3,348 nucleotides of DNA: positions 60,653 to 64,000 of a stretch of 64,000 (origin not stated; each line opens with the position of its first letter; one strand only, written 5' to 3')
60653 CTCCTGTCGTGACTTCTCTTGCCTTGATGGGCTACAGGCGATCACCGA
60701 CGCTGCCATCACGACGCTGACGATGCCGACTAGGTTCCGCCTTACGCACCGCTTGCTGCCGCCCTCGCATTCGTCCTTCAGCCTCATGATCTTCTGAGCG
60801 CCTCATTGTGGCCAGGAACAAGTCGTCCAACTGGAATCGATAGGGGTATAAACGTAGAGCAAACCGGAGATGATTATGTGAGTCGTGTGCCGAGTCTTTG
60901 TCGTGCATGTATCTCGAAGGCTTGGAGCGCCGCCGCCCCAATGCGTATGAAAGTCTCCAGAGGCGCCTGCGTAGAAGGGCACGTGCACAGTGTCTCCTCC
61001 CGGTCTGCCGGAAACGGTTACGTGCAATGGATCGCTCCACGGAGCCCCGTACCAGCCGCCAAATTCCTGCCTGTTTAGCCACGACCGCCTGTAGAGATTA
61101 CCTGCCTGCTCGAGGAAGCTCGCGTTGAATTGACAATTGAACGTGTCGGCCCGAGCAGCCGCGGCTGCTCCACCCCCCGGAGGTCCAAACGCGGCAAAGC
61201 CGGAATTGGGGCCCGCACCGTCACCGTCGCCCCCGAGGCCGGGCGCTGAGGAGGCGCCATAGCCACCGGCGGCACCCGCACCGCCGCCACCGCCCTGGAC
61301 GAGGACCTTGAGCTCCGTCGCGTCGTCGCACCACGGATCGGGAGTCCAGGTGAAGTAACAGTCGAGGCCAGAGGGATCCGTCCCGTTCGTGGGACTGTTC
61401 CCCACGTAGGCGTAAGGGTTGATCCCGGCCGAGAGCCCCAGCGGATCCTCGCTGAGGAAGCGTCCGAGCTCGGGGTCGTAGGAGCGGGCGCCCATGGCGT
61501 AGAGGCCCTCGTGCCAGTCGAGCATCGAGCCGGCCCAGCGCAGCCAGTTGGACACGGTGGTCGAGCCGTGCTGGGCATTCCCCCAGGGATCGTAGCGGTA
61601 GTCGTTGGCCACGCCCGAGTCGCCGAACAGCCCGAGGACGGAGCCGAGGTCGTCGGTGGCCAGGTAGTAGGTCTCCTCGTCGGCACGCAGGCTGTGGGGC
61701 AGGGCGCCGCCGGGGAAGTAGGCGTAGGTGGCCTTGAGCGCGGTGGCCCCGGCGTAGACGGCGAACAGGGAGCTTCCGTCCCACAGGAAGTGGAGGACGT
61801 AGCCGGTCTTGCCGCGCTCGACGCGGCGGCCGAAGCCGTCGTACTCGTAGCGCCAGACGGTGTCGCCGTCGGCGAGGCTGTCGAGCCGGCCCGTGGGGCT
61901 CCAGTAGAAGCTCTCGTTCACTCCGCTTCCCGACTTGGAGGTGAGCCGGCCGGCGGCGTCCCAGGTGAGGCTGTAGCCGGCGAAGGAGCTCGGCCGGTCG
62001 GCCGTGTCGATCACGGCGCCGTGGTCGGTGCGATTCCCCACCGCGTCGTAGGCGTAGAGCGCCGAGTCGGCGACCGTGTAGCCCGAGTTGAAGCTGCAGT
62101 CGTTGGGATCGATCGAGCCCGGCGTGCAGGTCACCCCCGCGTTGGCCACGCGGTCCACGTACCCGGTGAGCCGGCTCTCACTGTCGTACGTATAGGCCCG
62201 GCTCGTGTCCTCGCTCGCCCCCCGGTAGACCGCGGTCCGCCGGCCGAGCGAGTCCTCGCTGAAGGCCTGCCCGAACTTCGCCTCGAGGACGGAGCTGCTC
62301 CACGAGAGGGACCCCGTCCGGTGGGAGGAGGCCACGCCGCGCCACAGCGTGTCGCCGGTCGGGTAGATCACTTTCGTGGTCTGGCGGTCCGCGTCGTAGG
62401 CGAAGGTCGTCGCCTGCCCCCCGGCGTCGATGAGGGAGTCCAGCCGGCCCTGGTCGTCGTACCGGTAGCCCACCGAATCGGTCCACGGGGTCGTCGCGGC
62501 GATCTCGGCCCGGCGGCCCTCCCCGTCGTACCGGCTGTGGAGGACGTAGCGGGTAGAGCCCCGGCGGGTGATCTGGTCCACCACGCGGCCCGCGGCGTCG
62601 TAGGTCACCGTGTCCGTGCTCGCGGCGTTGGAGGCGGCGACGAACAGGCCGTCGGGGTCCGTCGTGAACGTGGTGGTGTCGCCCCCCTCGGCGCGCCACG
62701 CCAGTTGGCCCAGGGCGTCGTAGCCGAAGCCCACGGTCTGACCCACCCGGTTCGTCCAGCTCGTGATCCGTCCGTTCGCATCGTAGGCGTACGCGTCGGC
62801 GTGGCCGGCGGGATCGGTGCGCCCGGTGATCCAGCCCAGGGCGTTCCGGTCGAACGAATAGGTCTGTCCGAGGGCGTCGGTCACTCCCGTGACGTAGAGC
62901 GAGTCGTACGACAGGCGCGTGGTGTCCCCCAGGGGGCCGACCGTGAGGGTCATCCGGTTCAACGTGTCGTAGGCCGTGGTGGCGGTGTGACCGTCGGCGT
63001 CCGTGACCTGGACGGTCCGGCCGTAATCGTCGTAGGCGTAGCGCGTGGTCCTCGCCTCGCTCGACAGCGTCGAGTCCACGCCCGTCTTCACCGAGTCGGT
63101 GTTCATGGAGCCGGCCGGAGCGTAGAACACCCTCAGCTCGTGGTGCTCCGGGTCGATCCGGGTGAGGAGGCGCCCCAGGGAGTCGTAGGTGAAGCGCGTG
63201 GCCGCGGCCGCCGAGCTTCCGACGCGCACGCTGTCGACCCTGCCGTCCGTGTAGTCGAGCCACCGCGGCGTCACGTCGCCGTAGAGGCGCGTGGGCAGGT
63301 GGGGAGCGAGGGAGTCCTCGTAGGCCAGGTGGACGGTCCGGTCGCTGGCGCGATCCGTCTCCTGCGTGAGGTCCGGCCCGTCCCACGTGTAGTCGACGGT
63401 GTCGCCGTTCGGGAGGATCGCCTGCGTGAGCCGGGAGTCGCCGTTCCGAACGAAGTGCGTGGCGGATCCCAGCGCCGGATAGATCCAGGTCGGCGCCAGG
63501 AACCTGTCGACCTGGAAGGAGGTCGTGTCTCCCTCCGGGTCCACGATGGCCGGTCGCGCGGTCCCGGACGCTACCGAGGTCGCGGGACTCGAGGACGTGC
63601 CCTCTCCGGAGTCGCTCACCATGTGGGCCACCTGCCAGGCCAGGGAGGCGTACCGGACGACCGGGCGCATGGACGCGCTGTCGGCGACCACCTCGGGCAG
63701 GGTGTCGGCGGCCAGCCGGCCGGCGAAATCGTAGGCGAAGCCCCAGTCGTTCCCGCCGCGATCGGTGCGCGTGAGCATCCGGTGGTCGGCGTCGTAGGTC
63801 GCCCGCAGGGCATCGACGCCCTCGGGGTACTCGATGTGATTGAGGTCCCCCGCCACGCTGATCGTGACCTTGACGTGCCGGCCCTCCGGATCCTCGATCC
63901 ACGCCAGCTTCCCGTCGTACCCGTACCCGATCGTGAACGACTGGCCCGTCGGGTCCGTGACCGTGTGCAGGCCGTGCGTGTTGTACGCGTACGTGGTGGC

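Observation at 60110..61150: About 1 kb GC-depressed cassette spanning exactly the immunity gene and the toxin C-terminal-encoding tail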

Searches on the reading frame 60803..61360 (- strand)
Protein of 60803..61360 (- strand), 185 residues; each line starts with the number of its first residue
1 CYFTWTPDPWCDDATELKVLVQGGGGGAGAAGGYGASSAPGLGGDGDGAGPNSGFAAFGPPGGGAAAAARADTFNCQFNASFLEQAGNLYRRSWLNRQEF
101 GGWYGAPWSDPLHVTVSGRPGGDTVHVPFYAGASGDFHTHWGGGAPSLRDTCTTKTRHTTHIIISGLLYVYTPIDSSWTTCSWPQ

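Call 4: search_protein_families(library=pfam, proteins=[window:60803-61360:-], max_evalue=1)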
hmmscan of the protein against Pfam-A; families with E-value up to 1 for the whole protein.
window:60803-61360:- (185 aa): 0 families

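Call 6: search_protein_families(library=ncbifam, proteins=[window:60803-61360:-], max_evalue=1)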
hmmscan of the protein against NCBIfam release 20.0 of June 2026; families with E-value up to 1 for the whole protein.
window:60803-61360:- (185 aa): 0 families

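Call 10: find_homologous_proteins(query=window:60806-61360:-, max_evalue=0.001)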
Query window:60806-61360:- (185 aa): 2 proteins with E <= 0.001 among 5323 candidates.
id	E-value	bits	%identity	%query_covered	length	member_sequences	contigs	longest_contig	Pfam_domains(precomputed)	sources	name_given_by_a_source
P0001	6.2e-47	178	54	100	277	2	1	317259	-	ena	-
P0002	9.2e-22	96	91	12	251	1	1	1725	-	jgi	-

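Call 14: find_encoding_contigs(protein=P0001, flank=10000, max_places=6)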
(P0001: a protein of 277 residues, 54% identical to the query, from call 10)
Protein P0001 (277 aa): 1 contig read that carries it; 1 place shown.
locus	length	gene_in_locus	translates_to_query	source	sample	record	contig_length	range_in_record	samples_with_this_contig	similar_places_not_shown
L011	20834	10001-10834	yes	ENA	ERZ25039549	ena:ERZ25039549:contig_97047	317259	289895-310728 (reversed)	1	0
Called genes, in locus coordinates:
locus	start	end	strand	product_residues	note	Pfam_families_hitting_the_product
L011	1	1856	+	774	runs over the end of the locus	PF25023:TEN_YD-shell, PF05593:RHS_repeat (weak), PF25023:TEN_YD-shell (weak), PF05593:RHS_repeat (weak), PF25023:TEN_YD-shell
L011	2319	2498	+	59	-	-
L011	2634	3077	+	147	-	PF25023:TEN_YD-shell (weak)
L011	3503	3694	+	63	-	-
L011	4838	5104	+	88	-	PF01695:IstB_IS21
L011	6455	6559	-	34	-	-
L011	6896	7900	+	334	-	PF25023:TEN_YD-shell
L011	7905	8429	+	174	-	-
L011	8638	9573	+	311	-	PF25023:TEN_YD-shell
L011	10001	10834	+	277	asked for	-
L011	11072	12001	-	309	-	PF13384:HTH_23 (faint), PF00665:rve, PF13683:rve_3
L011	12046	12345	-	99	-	PF01527:HTH_Tnp_1, PF13384:HTH_23 (weak), PF13518:HTH_28, PF13551:HTH_29 (weak)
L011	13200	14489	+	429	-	PF05593:RHS_repeat (faint), PF25023:TEN_YD-shell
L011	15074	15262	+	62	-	-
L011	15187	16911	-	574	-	PF01642:MM_CoA_mutase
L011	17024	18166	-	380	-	PF03308:MeaB, PF00009:GTP_EFTU (faint), PF02492:cobW (faint)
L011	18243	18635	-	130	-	PF01769:MgtE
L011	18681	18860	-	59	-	-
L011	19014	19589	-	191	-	PF03448:MgtE_N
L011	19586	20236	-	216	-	PF04367:DUF502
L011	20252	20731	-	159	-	PF02130:YbeY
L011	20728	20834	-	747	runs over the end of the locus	PF07697:7TMR-HDED, PF07698:7TM-7TMR_HD, PF01966:HD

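Call 28: search_protein_families(library=pfam, proteins=[L011:1269-1853:+, L011:1911-2495:+, L011:7481-7897:+, L011:7905-8426:+, L011:9001-9570:+, L011:3266-3691:+, L011:3717-4211:+, P0002], max_evalue=10)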
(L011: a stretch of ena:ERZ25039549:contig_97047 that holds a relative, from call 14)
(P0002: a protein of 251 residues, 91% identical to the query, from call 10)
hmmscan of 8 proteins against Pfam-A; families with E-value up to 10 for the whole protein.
L011:1269-1853:+ (195 aa): 0 families

L011:1911-2495:+ (195 aa): 0 families

L011:7481-7897:+ (139 aa): 0 families

L011:7905-8426:+ (174 aa): 0 families

L011:9001-9570:+ (190 aa): 0 families

L011:3266-3691:+ (142 aa): 0 families

L011:3717-4211:+ (165 aa): 2 families
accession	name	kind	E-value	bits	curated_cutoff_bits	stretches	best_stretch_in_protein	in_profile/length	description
PF05251.17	Ost5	-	0.35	11.6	27.4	1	56-111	11-63/73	Oligosaccharyltransferase subunit 5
PF00892.27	EamA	-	0.85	10.3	28.2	1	53-154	26-128/135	EamA-like transporter family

P0002 (251 aa): 0 families

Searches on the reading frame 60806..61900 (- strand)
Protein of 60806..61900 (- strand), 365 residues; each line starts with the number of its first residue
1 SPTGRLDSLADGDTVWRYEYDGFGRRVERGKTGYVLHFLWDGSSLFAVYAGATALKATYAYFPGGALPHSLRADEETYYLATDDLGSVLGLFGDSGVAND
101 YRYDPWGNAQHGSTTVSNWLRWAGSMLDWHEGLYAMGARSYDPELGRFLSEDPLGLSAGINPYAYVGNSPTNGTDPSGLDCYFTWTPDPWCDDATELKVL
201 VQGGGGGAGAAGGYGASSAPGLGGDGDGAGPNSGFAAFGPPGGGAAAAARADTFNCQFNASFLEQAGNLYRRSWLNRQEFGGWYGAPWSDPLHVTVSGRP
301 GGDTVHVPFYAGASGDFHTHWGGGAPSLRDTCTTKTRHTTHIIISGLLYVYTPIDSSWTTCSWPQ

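Call 42: find_related_loci(query=window:60806-61900:-, collection=genome_contigs, flank=6000)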
Query window:60806-61900:- (365 aa) in genome_contigs; peptide patterns used: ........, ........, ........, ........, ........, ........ (x = any residue, [..] = any of these).
16 stretches matched a pattern; 4 encode a relative of the query (tblastn E <= 1e-3); 3 distinct loci.
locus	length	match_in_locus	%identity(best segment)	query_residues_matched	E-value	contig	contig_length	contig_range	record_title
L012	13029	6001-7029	86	1-365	0e+0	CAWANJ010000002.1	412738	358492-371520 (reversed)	MAG: uncultured Gemmatimonadales bacterium isolate MFD02923.bin.1.131 genome assembly, contig: contig_20559, whole genom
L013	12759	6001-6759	95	1-253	2e-157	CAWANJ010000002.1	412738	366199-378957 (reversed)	MAG: uncultured Gemmatimonadales bacterium isolate MFD02923.bin.1.131 genome assembly, contig: contig_20559, whole genom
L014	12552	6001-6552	30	18-179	2e-9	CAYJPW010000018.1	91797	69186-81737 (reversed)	MAG TPA_asm: uncultured Polyangiaceae bacterium isolate ERP124720_co1_193 genome assembly, contig: NODE_338_length_91797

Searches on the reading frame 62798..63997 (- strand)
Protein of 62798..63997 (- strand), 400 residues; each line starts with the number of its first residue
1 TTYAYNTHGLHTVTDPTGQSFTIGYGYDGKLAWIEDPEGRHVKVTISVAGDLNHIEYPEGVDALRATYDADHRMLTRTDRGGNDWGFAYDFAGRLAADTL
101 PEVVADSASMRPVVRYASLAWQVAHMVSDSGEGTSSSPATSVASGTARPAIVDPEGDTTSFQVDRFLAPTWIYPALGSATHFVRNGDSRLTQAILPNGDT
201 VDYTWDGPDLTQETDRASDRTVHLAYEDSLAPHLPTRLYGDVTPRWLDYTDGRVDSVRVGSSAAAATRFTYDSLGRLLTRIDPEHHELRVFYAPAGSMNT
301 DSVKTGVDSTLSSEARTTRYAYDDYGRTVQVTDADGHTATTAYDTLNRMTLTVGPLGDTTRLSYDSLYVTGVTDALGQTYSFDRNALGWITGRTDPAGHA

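Call 50: find_homologous_proteins(query=window:62798-63997:-, max_evalue=1e-20)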
Query window:62798-63997:- (400 aa): 1 proteins with E <= 1e-20 among 8000 candidates.
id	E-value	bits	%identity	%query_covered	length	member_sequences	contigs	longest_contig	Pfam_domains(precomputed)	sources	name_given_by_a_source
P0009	5.0e-23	100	28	92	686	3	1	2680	PF15283.13,PF11617.14,PF05593.20,PF25023.2,PF20148.5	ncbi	ncbi:DUF6531 domain-containing protein, partial [Dissulfurirhabdus thermomarina]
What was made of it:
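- Tried and rejected: The word-indexed homologue search with the RHS body was swamped by repeats and returned only a 28% hit (call 50).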

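Call 69: find_related_loci(query=window:62798-63997:-, collection=metagenome_contigs, flank=10000)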
Query window:62798-63997:- (400 aa) in metagenome_contigs; peptide patterns used: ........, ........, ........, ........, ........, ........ (x = any residue, [..] = any of these).
110 stretches matched a pattern; 14 encode a relative of the query (tblastn E <= 1e-3); 14 distinct loci.
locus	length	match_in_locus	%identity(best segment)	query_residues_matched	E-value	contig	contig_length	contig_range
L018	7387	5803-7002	98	1-400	0e+0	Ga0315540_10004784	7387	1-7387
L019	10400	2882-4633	26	1-395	2e-12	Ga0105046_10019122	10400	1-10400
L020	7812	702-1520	29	175-400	7e-9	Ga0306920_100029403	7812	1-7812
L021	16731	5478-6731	34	3-400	3e-8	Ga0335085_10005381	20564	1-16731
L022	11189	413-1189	29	175-400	4e-8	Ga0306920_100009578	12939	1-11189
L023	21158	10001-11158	25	2-366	1e-7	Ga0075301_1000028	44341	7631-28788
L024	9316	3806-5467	24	3-399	2e-7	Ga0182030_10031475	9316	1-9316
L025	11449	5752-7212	26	177-399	5e-7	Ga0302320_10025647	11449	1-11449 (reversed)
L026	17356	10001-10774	28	67-364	2e-6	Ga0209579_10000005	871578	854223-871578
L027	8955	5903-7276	29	217-378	2e-6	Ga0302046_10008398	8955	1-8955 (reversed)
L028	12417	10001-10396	27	235-366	7e-5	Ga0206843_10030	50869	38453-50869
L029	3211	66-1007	21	68-367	1e-4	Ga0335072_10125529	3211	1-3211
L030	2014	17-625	25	148-365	2e-4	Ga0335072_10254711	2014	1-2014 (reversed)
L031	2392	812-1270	27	264-398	2e-4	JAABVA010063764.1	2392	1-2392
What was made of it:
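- Tried and rejected: The protein-based scan then found L018 (call 69).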

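Call 73: search_protein_families(library=pfam, proteins=[L018:4381-5940:+, L018:3376-4017:-, L018:1763-3376:-, L018:356-1732:-], max_evalue=0.01)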
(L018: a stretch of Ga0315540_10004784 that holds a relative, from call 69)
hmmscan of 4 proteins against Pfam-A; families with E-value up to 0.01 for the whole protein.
L018:4381-5940:+ (520 aa): 0 families

L018:3376-4017:- (214 aa): 1 family
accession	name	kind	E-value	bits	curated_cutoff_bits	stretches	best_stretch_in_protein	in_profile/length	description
PF02310.24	B12-binding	-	3.7e-24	85.3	32.1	1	81-196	2-119/121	B12 binding domain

L018:1763-3376:- (538 aa): 3 families
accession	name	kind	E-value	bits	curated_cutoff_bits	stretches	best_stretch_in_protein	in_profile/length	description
PF01039.27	Carboxyl_trans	-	7.2e-139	464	22.3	1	34-526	1-483/493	Carboxyl transferase domain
PF03255.19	ACCA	-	5e-16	59.2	23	2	313-423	93-201/310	Acetyl co-enzyme A carboxylase carboxyltransferase-like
PF00378.25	ECH_1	-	0.0061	16.4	27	0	164-238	87-162/251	Enoyl-CoA hydratase/isomerase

L018:356-1732:- (459 aa): 1 family
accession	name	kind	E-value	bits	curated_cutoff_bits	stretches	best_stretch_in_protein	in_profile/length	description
PF07287.17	AtuA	-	1.2e-141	473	22.8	1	5-451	1-436/437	Acyclic terpene utilisation family protein AtuA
